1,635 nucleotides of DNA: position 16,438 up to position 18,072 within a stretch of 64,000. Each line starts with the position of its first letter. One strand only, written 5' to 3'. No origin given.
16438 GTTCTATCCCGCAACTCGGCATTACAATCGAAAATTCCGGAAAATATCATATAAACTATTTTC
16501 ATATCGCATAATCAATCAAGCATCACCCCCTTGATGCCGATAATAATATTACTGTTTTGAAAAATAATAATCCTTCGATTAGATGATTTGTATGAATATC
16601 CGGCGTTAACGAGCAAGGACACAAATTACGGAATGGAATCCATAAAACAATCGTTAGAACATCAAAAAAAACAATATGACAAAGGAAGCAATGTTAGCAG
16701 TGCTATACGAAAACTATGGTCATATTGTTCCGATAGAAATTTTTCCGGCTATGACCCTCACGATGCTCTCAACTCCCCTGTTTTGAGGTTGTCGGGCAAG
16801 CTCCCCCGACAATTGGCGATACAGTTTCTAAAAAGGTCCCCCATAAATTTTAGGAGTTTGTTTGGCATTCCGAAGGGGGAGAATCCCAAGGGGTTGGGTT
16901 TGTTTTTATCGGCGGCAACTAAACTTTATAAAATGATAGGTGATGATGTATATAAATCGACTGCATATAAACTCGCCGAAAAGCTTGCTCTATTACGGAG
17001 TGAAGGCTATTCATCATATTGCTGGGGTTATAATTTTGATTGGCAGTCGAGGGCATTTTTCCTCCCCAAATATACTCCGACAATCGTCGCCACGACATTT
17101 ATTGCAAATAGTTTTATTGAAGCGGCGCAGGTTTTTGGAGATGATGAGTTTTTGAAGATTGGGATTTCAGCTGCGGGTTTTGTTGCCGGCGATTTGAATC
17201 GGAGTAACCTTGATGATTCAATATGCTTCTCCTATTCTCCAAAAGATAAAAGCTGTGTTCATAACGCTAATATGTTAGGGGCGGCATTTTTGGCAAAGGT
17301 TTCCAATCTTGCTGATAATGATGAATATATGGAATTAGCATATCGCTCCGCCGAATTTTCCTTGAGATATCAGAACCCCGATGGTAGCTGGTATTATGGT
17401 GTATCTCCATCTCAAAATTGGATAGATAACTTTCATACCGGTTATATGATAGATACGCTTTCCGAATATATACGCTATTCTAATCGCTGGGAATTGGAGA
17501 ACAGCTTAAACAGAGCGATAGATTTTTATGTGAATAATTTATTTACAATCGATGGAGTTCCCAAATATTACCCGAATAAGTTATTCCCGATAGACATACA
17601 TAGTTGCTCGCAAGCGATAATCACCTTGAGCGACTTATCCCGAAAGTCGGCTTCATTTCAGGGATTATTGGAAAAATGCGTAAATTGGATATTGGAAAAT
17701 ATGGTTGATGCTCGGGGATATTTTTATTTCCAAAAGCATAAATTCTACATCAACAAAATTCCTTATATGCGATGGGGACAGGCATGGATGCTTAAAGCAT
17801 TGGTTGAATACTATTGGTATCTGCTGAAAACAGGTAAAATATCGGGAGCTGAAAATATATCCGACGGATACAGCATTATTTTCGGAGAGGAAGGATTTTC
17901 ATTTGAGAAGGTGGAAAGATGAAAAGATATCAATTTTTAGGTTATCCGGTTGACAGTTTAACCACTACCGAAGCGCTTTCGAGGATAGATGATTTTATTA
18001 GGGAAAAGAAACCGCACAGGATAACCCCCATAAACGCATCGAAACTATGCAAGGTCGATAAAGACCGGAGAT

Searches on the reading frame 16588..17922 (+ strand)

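Call 7: search_protein_families(library=pfam, proteins=[window:16588-17922:+], max_evalue=0.0001)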
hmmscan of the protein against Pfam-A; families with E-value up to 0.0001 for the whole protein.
window:16588-17922:+ (444 aa): 0 families

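Call 52: search_protein_families(library=pfam, proteins=[window:16588-17919:+], max_evalue=0.1)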
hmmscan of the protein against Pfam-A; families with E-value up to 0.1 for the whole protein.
window:16588-17919:+ (444 aa): 1 family
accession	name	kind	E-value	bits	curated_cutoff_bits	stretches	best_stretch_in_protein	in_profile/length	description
PF09492.16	Pec_lyase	-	0.001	18.9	22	0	276-331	33-88/292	Pectic acid lyase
